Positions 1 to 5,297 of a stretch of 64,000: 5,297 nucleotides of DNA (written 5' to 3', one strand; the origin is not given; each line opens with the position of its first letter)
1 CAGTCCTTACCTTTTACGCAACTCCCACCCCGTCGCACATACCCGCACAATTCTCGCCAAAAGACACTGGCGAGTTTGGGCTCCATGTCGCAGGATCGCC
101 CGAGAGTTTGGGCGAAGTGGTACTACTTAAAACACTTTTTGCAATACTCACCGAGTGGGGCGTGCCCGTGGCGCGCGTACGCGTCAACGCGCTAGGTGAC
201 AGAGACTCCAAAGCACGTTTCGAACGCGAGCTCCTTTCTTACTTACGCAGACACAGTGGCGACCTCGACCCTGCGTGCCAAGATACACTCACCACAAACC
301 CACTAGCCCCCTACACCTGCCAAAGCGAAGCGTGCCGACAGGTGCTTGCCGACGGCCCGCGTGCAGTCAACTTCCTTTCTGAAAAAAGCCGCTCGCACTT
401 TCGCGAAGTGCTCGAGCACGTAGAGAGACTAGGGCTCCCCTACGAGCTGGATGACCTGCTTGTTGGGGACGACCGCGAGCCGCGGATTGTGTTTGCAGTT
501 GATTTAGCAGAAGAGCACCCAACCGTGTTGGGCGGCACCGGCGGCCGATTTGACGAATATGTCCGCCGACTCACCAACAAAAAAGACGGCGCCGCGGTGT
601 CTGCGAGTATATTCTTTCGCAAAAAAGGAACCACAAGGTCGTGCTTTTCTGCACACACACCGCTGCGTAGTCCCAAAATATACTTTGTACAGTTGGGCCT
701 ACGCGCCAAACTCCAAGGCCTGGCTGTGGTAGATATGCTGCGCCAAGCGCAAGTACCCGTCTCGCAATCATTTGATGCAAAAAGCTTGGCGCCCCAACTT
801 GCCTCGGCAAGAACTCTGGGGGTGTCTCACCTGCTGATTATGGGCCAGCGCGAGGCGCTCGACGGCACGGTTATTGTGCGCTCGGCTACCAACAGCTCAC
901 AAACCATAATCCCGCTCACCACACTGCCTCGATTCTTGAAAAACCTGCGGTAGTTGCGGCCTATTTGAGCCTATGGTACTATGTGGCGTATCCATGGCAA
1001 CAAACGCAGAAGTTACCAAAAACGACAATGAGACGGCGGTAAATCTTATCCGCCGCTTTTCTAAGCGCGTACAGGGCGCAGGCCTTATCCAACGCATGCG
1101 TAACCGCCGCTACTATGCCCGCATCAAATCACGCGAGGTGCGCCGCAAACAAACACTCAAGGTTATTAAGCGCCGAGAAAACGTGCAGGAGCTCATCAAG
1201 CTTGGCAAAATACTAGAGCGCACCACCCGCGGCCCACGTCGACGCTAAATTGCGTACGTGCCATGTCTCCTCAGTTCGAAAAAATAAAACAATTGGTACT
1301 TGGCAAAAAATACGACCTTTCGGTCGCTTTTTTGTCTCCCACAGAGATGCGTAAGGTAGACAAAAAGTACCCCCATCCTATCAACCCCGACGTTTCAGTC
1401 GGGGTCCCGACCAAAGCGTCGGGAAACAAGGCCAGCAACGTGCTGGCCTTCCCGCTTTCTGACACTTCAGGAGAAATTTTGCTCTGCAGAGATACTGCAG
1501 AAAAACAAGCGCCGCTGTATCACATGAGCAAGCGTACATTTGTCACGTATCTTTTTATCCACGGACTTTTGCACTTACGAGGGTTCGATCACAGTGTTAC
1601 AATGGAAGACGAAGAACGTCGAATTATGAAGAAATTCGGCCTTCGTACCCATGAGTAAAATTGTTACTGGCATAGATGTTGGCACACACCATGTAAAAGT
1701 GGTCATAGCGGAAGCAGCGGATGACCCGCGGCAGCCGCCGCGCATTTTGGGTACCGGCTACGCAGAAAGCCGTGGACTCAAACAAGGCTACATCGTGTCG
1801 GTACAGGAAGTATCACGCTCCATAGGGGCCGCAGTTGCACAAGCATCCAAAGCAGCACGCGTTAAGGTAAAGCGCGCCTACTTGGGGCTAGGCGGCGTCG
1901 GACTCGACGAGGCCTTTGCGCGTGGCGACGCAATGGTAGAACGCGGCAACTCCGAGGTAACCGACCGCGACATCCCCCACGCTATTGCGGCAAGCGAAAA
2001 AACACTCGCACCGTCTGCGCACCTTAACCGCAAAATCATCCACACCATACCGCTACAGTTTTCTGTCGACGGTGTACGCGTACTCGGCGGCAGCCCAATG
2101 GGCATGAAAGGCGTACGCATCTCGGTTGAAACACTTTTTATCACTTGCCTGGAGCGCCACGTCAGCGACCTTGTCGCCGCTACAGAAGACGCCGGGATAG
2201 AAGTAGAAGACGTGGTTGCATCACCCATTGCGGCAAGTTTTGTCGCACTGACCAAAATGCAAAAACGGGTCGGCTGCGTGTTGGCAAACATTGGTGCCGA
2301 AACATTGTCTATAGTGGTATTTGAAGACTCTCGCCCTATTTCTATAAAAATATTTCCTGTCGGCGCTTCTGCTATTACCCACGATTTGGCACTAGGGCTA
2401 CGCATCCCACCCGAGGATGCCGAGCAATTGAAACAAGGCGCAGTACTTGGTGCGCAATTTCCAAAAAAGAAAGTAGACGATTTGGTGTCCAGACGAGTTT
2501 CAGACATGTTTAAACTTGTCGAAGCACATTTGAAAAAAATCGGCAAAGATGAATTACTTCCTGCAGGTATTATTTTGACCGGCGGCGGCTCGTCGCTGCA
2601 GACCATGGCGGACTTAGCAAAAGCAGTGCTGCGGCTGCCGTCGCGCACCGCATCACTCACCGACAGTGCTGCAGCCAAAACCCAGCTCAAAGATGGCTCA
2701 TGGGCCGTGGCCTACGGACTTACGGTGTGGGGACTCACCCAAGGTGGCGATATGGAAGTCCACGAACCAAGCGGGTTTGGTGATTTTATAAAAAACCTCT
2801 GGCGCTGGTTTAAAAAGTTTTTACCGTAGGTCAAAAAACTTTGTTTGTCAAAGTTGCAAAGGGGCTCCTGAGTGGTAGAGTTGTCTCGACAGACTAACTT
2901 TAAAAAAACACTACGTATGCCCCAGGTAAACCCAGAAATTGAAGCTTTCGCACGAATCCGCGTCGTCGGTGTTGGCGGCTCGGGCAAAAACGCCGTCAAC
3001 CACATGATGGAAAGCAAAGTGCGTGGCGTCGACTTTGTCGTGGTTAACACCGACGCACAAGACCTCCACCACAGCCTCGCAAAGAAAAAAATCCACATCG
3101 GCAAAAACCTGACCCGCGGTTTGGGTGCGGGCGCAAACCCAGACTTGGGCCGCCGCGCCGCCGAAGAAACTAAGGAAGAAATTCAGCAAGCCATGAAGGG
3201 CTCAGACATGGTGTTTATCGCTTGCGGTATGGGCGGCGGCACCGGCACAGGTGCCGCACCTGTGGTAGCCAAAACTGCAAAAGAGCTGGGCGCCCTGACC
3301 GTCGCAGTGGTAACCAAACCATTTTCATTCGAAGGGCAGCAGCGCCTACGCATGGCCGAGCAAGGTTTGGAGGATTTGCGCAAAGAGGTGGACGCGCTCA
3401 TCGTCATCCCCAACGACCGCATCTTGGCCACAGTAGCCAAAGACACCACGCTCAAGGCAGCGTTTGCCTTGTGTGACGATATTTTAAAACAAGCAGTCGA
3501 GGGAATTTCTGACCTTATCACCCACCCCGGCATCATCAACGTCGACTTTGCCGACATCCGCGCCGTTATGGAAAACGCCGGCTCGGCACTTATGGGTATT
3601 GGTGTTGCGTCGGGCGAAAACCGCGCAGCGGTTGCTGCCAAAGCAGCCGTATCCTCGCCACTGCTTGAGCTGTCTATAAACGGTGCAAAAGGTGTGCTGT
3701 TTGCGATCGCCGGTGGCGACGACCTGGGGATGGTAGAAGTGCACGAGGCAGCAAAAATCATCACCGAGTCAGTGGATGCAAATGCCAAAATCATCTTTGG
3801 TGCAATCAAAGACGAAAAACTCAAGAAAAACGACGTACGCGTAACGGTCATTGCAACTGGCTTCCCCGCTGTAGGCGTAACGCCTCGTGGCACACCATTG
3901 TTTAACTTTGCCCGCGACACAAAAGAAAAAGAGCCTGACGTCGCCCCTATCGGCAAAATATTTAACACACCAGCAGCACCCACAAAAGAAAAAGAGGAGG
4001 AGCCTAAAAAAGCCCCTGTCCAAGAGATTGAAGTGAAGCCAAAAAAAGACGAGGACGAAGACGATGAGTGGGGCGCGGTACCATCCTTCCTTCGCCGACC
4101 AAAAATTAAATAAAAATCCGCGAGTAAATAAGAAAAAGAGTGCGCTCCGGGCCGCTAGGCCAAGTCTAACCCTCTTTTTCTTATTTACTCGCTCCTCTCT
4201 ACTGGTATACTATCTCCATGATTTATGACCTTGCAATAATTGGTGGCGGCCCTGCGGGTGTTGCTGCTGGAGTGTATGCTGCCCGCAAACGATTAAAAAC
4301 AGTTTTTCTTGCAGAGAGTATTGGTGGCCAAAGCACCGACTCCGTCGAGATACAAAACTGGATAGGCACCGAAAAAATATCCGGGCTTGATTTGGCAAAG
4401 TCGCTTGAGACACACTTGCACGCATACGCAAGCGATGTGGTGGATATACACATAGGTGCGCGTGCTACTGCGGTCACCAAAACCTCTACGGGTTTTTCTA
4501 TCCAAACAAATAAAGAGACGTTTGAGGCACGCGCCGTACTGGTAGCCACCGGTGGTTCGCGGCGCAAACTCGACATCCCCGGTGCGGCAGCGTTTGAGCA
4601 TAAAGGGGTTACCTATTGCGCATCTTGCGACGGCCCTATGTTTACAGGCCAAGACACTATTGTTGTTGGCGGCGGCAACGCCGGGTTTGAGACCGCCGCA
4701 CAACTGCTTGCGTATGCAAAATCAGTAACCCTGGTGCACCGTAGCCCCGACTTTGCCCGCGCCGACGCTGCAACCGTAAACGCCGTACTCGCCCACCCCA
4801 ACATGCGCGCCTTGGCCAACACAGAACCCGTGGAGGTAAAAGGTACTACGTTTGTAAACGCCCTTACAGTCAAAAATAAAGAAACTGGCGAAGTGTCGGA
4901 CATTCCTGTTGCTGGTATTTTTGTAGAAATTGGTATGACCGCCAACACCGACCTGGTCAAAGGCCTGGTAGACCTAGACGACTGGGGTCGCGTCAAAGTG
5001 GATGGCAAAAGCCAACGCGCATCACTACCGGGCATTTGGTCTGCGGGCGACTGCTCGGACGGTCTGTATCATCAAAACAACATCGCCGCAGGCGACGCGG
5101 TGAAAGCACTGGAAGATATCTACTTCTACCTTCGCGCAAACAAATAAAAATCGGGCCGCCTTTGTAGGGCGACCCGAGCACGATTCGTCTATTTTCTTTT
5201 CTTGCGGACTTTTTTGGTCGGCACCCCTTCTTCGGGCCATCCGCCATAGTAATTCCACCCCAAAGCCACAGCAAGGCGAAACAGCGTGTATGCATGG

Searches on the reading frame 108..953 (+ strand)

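Call 41: search_protein_families(library=pfam, proteins=[window:108-953:+], max_evalue=0.0001)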
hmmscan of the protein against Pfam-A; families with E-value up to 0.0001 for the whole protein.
window:108-953:+ (281 aa): 1 family
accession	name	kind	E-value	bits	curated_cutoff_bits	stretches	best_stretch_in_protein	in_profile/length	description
PF03129.25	HGTP_anticodon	-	4.8e-06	27.1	21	1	206-279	20-93/94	Anticodon binding domain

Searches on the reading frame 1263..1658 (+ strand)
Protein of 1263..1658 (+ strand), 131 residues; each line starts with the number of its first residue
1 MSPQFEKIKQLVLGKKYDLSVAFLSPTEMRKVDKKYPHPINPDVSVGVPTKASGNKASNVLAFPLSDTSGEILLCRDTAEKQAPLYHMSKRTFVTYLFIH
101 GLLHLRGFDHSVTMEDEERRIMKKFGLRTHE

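Call 41: search_protein_families(library=pfam, proteins=[window:1263-1658:+], max_evalue=0.0001)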
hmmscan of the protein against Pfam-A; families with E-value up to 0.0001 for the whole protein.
window:1263-1658:+ (131 aa): 1 family
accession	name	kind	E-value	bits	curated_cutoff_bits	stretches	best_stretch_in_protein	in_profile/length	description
PF02130.23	YbeY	-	1.1e-17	64.6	25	1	55-124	51-120/129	Endoribonuclease YbeY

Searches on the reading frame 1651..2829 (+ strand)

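Call 41: search_protein_families(library=pfam, proteins=[window:1651-2829:+], max_evalue=0.0001)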
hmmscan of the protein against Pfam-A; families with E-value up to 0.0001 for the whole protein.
window:1651-2829:+ (392 aa): 3 families
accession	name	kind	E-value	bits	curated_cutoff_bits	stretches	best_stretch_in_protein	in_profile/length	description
PF14450.12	FtsA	-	1.4e-20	74.4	31.8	1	210-356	1-127/127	Cell division protein FtsA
PF02491.25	SHS2_FTSA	-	1.5e-10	41.7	25.4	1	93-165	10-79/79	SHS2 domain inserted in FTSA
PF11104.14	PilM_2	-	1.6e-05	24.4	27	1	159-343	126-314/340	Type IV pilus assembly protein PilM;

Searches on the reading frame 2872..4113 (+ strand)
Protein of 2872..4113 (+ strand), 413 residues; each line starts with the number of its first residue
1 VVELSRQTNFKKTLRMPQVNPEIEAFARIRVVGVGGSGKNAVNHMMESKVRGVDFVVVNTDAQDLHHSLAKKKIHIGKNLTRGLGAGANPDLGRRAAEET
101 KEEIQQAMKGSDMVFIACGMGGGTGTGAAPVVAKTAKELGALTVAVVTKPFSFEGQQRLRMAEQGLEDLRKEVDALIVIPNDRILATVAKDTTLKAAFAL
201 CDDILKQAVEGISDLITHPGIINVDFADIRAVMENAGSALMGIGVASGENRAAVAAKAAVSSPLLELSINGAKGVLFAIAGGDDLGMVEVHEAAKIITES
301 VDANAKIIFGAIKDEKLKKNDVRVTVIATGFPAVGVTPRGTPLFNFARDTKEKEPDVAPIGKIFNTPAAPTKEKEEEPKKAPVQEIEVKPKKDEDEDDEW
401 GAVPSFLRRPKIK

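Call 41: search_protein_families(library=pfam, proteins=[window:2872-4113:+], max_evalue=0.0001)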
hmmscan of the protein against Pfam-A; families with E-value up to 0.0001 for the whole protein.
window:2872-4113:+ (413 aa): 2 families
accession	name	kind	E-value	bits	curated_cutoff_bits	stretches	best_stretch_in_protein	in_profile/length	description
PF00091.31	Tubulin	-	2.6e-50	171.8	33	1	29-187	2-188/190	Tubulin/FtsZ family, GTPase domain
PF12327.13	FtsZ_C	-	2e-30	105.4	27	1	237-331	1-94/95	FtsZ family, C-terminal domain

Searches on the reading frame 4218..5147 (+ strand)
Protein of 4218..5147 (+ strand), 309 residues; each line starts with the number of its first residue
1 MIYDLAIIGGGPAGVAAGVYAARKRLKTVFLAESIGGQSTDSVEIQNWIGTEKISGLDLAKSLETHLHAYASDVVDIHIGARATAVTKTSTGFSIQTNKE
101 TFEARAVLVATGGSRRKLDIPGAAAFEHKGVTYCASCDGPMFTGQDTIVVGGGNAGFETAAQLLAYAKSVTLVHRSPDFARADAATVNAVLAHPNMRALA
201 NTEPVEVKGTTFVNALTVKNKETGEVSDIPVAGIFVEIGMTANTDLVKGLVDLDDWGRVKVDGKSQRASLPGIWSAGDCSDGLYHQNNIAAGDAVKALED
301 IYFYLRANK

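Call 41: search_protein_families(library=pfam, proteins=[window:4218-5147:+], max_evalue=0.0001)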
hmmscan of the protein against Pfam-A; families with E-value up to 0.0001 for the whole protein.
window:4218-5147:+ (309 aa): 11 families
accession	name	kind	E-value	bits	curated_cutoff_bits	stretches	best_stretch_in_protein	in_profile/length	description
PF07992.20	Pyr_redox_2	-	1e-42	147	26.1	1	3-287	1-284/291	Pyridine nucleotide-disulphide oxidoreductase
PF13738.12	Pyr_redox_3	-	1.1e-26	94.3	30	1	73-277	94-305/305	Pyridine nucleotide-disulphide oxidoreductase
PF03486.20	HI0933_like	-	7.1e-10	39.2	50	0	146-181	2-37/244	HI0933-like protein Rossmann domain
PF01266.30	DAO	-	6e-09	36.3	27.9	0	146-201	1-56/353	FAD dependent oxidoreductase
PF00070.33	Pyr_redox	-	9.5e-09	36.1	22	1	147-219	2-80/82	Pyridine nucleotide-disulphide oxidoreductase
PF12831.13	FAD_oxidored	-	6e-08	32.8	27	1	4-44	1-43/416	FAD dependent oxidoreductase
PF00890.30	FAD_binding_2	-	1.6e-07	31.3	20.4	0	4-31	1-28/414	FAD binding domain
PF01134.28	GIDA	-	4.2e-07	29.8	22.1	0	4-35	1-32/391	Glucose inhibited division protein A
PF13434.12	Lys_Orn_oxgnase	-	5.1e-05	23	21.3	0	61-195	106-241/339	L-lysine 6-monooxygenase/L-ornithine 5-monooxygenase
PF13450.12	NAD_binding_8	-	8.8e-05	23.1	21.9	0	7-41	1-37/68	NAD(P)-binding Rossmann-like domain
PF05834.18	Lycopene_cycl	-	9.6e-05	22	23.4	0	146-182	1-39/380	Lycopene cyclase protein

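Call 77: search_protein_families(library=ncbifam, proteins=[window:4218-5147:+], max_evalue=0.00001)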
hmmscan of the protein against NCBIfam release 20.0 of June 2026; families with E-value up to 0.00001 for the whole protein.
window:4218-5147:+ (309 aa): 45 families (the best 25 are shown)
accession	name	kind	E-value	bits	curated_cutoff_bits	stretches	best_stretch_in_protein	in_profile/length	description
TIGR01292.1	TRX_reduct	equivalog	1.4e-77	260.5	343.45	1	3-305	1-300/300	thioredoxin-disulfide reductase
TIGR03140.1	AhpF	equivalog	9.1e-77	258.7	502.9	1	3-297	213-504/515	alkyl hydroperoxide reductase subunit F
TIGR03143.1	AhpF_homolog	hypoth_equivalog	1.2e-60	205.6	687.65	1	2-295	4-298/555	putative alkyl hydroperoxide reductase F subunit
NF007614.0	PRK10262.1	equivalog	3.4e-41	141.4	644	1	5-305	9-314/321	thioredoxin-disulfide reductase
TIGR04018.1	Bthiol_YpdA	hypoth_equivalog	4e-20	71.9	339.9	1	72-284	82-293/316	YpdA family putative bacillithiol disulfide reductase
TIGR01350.1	lipoamide_DH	equivalog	2.6e-18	66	408.8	1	86-283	112-312/461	dihydrolipoyl dehydrogenase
TIGR02053.1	MerA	equivalog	1.6e-17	63.6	454.45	1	82-295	108-322/465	mercury(II) reductase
NF040505.1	ArsO_flavin_mono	equivalog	9.3e-15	54.9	425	1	4-183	2-199/346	ArsO family NAD(P)H-dependent flavin-containing monooxygenase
NF004945.0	PRK06292.2-3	equivalog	5.3e-13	48.7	494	1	92-280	118-305/457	dihydrolipoyl dehydrogenase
NF005883.0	PRK07845.1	equivalog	6.8e-13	48.4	479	1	61-283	95-317/466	NAD(P)H-quinone dehydrogenase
NF004776.0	PRK06116.1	equivalog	8.7e-13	48.1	480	1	94-282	122-307/450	glutathione-disulfide reductase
TIGR03385.1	CoA_CoA_reduc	equivalog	4.1e-11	42.3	578.8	1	71-282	67-285/439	CoA-disulfide reductase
TIGR00275.1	TIGR00275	subfamily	7.7e-11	41.4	183.8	0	69-114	115-161/401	aminoacetone oxidase family FAD-binding enzyme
NF003585.0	PRK05249.1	equivalog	7.8e-11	41.3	465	1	62-278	97-311/464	Si-specific NAD(P)(+) transhydrogenase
NF004947.0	PRK06292.2-5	equivalog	8.9e-11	41.3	592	1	93-280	121-310/474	dihydrolipoyl dehydrogenase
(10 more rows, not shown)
